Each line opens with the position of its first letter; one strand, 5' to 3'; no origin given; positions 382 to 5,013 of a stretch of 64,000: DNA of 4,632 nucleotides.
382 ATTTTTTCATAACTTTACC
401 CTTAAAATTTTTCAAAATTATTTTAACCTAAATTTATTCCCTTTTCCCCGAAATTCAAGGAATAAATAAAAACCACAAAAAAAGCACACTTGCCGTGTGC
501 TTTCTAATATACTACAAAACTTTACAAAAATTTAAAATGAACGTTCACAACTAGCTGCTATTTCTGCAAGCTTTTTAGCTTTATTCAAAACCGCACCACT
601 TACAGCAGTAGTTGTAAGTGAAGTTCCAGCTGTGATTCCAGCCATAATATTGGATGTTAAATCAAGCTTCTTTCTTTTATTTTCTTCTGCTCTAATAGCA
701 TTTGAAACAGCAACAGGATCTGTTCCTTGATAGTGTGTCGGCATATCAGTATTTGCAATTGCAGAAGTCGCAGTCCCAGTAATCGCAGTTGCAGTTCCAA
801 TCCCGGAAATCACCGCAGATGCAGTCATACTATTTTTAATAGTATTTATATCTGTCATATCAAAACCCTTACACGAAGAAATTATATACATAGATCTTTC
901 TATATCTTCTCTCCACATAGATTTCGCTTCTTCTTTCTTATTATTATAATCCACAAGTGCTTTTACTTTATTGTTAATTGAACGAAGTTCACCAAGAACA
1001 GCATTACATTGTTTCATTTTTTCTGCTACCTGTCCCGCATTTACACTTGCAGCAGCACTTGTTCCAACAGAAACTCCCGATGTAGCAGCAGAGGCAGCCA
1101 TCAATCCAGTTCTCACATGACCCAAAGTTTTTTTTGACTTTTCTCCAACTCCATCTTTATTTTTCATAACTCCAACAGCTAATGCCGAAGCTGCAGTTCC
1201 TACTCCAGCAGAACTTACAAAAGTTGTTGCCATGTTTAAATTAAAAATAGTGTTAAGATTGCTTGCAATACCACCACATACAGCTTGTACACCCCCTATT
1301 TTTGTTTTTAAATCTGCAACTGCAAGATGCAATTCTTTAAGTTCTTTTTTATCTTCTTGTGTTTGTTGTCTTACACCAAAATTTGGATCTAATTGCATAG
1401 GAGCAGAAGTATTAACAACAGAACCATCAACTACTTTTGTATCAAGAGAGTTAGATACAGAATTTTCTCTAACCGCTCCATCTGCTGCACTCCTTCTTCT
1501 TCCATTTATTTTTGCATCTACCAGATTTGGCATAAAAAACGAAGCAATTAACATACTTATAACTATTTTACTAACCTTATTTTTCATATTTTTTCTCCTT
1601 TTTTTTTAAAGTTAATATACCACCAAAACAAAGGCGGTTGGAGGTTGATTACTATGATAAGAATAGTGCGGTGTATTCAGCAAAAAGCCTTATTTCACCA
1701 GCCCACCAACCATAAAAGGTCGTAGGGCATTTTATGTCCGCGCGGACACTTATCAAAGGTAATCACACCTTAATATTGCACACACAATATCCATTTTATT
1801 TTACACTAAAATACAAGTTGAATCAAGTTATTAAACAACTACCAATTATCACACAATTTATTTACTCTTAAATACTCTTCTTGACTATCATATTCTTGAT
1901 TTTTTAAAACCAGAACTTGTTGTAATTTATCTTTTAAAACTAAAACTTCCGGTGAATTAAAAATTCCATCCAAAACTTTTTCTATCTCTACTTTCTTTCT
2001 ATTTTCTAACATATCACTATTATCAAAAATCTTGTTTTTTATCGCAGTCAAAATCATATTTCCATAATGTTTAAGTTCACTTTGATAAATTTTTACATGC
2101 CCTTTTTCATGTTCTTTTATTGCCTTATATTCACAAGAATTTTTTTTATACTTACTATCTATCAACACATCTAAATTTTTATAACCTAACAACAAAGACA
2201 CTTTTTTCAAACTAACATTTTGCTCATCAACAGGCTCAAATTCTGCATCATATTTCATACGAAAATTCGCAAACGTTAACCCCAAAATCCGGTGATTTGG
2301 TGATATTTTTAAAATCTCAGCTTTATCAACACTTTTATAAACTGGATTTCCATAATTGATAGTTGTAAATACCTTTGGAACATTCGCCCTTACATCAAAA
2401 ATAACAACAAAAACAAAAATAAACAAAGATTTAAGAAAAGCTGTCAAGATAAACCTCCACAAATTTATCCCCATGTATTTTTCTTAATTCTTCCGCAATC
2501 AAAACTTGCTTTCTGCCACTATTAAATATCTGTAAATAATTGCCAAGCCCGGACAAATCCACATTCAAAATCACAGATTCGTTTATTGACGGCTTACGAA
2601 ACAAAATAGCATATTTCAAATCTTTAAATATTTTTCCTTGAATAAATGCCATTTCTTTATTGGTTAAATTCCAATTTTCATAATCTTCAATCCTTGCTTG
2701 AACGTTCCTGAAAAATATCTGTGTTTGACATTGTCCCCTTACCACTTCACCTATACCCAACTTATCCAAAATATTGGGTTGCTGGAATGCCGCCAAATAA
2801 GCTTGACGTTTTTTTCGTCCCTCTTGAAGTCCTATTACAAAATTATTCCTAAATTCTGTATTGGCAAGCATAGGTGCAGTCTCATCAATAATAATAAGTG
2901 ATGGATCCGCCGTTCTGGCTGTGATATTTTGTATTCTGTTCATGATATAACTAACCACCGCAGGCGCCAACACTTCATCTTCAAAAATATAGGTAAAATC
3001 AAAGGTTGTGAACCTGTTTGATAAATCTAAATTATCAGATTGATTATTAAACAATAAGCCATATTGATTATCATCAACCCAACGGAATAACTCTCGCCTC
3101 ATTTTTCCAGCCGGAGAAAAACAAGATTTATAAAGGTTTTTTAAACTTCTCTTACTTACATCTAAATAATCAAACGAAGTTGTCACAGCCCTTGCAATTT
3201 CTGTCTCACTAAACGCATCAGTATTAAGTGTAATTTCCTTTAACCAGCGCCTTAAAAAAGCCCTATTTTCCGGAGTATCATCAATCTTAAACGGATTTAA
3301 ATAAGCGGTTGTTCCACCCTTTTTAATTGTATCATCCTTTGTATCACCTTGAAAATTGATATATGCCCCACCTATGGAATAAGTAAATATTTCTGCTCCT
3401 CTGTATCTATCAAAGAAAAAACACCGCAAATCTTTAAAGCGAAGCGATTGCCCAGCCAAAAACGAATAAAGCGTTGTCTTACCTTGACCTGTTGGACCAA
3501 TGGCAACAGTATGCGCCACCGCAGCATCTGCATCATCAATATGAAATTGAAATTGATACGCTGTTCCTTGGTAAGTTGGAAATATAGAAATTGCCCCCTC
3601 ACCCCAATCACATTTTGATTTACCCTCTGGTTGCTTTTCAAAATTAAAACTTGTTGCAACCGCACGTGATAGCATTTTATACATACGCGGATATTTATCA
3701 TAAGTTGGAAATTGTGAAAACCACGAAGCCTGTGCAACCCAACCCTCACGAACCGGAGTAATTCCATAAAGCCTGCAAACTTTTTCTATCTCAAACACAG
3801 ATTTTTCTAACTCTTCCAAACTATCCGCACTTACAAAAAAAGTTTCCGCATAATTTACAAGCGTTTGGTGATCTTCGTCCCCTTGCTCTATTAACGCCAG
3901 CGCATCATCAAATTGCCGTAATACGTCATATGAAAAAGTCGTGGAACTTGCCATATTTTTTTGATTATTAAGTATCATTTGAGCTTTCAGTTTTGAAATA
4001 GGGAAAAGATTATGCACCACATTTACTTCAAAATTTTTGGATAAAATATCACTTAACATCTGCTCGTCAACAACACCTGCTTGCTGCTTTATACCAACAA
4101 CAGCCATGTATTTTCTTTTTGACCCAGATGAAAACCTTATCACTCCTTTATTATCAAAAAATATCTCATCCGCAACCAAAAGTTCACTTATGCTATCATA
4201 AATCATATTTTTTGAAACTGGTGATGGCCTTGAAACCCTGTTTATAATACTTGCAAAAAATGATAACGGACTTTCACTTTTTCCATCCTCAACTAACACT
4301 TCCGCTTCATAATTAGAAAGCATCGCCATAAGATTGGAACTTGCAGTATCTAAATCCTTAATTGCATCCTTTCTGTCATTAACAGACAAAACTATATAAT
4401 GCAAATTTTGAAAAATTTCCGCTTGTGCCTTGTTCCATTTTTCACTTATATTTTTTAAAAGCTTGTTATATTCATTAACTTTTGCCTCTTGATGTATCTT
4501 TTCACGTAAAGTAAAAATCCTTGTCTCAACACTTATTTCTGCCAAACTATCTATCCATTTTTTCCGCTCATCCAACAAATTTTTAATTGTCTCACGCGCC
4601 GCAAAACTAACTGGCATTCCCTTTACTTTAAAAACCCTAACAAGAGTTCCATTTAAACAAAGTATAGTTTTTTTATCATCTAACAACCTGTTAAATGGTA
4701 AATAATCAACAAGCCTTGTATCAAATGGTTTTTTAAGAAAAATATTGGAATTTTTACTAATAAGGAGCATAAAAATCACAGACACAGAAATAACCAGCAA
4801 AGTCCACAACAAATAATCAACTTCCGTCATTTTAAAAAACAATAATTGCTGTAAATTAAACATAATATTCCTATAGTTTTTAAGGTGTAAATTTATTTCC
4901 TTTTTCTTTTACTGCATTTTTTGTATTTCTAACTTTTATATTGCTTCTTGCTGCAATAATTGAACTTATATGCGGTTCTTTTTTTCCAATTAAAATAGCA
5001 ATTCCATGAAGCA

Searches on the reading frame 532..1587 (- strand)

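Call 63: search_protein_families(library=pfam, proteins=[window:532-1587:-], max_evalue=0.01)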
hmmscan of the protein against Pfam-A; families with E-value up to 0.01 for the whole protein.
window:532-1587:- (351 aa): 1 family
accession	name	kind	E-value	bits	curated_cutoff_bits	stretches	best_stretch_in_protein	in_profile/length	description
PF24314.1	DUF7488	-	0.0044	17.5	27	1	188-276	9-96/146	Domain of unknown function (DUF7488)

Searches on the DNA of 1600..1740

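Call 109: search_rna_families(source=window, start=1600, end=1740, threshold=evalue, max_evalue=10, show_alignments=2)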
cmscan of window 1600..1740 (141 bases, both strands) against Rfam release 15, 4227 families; matches with E-value up to 10: 2.
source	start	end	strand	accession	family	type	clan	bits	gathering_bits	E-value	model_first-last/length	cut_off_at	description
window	1702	1738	-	RF01361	CRISPR-DR48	Gene; CRISPR;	-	14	50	4.9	1-37/37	no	CRISPR RNA direct repeat element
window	1630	1717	-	RF01695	C4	Gene; antisense;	CL00128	12.5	45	5.6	1-87/87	no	C4 antisense RNA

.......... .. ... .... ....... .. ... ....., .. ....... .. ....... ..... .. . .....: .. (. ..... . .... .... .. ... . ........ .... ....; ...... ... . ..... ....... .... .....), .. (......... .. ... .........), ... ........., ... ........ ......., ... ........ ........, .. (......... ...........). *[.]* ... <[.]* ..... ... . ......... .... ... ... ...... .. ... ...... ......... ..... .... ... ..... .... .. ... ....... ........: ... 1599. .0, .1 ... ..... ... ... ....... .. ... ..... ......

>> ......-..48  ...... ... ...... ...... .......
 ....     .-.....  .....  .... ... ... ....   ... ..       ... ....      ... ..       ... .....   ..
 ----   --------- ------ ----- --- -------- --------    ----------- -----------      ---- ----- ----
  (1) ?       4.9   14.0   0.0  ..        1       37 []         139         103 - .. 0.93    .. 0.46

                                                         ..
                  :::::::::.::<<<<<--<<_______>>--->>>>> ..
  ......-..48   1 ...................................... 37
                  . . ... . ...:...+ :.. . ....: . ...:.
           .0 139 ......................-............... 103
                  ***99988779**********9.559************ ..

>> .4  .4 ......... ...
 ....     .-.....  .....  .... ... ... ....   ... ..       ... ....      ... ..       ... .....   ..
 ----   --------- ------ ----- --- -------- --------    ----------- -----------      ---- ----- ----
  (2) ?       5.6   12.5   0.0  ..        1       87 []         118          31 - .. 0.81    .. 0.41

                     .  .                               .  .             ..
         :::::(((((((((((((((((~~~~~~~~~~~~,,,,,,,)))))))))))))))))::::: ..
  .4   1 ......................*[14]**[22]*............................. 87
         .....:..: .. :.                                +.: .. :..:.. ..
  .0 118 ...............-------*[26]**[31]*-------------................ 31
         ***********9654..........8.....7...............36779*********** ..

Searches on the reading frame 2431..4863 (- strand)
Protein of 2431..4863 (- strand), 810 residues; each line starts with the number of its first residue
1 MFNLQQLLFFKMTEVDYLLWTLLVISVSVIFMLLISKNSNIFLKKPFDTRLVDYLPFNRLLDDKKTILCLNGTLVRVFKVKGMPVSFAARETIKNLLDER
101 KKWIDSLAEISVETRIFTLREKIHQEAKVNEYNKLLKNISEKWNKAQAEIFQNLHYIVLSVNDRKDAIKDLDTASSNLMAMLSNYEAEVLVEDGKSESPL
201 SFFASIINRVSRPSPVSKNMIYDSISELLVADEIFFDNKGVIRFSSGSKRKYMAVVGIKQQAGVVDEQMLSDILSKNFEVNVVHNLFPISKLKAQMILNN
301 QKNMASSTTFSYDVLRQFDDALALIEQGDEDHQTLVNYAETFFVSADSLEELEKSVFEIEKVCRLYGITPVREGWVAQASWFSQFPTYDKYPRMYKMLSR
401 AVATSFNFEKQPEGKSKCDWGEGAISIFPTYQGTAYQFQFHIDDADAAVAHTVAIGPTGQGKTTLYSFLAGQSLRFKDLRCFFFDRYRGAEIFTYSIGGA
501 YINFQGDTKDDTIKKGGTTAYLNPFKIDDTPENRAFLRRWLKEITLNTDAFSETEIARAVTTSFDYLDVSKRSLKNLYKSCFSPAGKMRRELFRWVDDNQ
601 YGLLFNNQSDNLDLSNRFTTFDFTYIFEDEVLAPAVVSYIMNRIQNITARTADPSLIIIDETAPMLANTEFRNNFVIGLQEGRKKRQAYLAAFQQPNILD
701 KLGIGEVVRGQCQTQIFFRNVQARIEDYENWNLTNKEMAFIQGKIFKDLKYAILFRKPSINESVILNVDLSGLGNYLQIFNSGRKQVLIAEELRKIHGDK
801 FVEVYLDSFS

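Call 53: search_protein_families(library=ncbifam, proteins=[window:2431-4863:-], max_evalue=0.00001)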
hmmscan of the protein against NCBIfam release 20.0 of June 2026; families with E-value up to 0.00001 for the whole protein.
window:2431-4863:- (810 aa): 8 families
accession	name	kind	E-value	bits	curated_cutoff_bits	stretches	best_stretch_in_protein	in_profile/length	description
TIGR00929.1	VirB4_CagE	subfamily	1.4e-112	377.4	643.1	2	165-807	153-786/792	VirB4 family type IV secretion/conjugal transfer ATPase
NF010473.0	PRK13898.1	equivalog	1.3e-64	218.6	1050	1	162-801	164-787/801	type IV secretion system ATPase VirB4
NF010427.0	PRK13853.1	equivalog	2.4e-48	164.6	957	1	229-801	213-773/789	type IV secretion system protein VirB4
NF010447.0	PRK13873.1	equivalog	1.4e-30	106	1020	1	312-806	306-789/815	conjugal transfer protein TrbE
NF010404.0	PRK13830.1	subfamily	1.7e-25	89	810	1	433-725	444-724/818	conjugal transfer protein TrbE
NF010466.0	PRK13891.1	subfamily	1.4e-24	86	1322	1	434-728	477-762/852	conjugal transfer protein TrbE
NF045971.1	conju_CD1110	equivalog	9.6e-10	37.4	325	1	116-395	80-369/752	VirB4-like conjugal transfer ATPase, CD1110 family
TIGR02746.1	TraC-F-type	equivalog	3e-08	32.1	567.05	1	425-731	408-720/800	type IV secretion system protein TraC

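Call 61: search_dna_similar(query=window:2431-4863:-, collection=plasmids, mode=protein, max_rows=12)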
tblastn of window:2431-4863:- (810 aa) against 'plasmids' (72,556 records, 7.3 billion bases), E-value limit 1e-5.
The search stops at 5000 records and this limit was reached: more records match than are counted here, and every count below describes the 5000 best-scoring records only.
Records with a match: at least 5000; places in all: 5304; records where one place covers at least 80% of the query: 806.
Best place of each record, by identity: <60% 5000.
By first word of the organism name: Escherichia 1384; Klebsiella 811; Salmonella 311; Agrobacterium 252; Enterobacter 238; Rhizobium 219; Campylobacter 216; Citrobacter 151; Sinorhizobium 122; Xanthomonas 103; and 181 more.
By predicted mobility (MOB-suite, as given by PLSDB): conjugative 4200; non-mobilizable 566; mobilizable 234.
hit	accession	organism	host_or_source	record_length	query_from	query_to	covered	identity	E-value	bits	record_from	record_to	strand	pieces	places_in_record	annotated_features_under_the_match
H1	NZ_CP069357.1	Microvirga sp. VF16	Vachellia farnesiana,Cell culture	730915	51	808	94%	37.7%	4e-150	494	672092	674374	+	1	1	hypothetical protein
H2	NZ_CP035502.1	Sphingosinicella sp. BN140058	Cell culture,soil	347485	23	805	97%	35.8%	7e-148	488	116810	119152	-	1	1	hypothetical protein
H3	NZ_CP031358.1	Erythrobacter aureus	marine sediment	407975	24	810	97%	34.8%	1e-147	487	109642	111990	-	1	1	VirB4 family type IV secretion system protein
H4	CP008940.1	Candidatus Paracaedimonas acanthamoebae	Acanthamoeba polyphaga HN-3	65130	48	807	94%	31.1%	2e-102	355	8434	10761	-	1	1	hypothetical protein (x2)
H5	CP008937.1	Candidatus Paracaedimonas acanthamoebae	Acanthamoeba polyphaga HN-3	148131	48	807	94%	31.1%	2e-102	355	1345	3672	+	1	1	hypothetical protein (x2)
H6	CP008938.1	Candidatus Paracaedimonas acanthamoebae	Acanthamoeba polyphaga HN-3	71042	48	808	94%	30.1%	1e-102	356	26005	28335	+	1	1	hypothetical protein (x2)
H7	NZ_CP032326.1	Azospirillum argentinense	soil sample,Agricultural field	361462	20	810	98%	26.5%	3e-63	239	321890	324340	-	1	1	hypothetical protein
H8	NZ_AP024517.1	Nitrosospira sp. NRS527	Oryza sativa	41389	40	806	95%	26.6%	2e-63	239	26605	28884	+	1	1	hypothetical protein | type IV secretion system protein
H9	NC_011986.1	Allorhizobium ampelinum S4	Vitis vinifera cv. 'Izsaki Sarfeher'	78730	27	800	96%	26.3%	1e-25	122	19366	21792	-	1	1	VirB4 family type IV secretion/conjugal transfer ATPase | VirB3 family type IV secretion system protein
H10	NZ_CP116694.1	Agrobacterium tumefaciens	Lavender,cell culture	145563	27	800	96%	26.1%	3e-26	124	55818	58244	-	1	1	VirB4 family type IV secretion/conjugal transfer ATPase | VirB3 family type IV secretion system protein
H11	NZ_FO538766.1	Magnetospira sp. QH-2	-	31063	53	798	92%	27.0%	3e-64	242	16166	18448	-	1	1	hypothetical protein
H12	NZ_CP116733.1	Agrobacterium tumefaciens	Gaillardia,cell culture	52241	27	800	96%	25.9%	7e-26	122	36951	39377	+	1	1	VirB4 family type IV secretion/conjugal transfer ATPase | VirB3 family type IV secretion system protein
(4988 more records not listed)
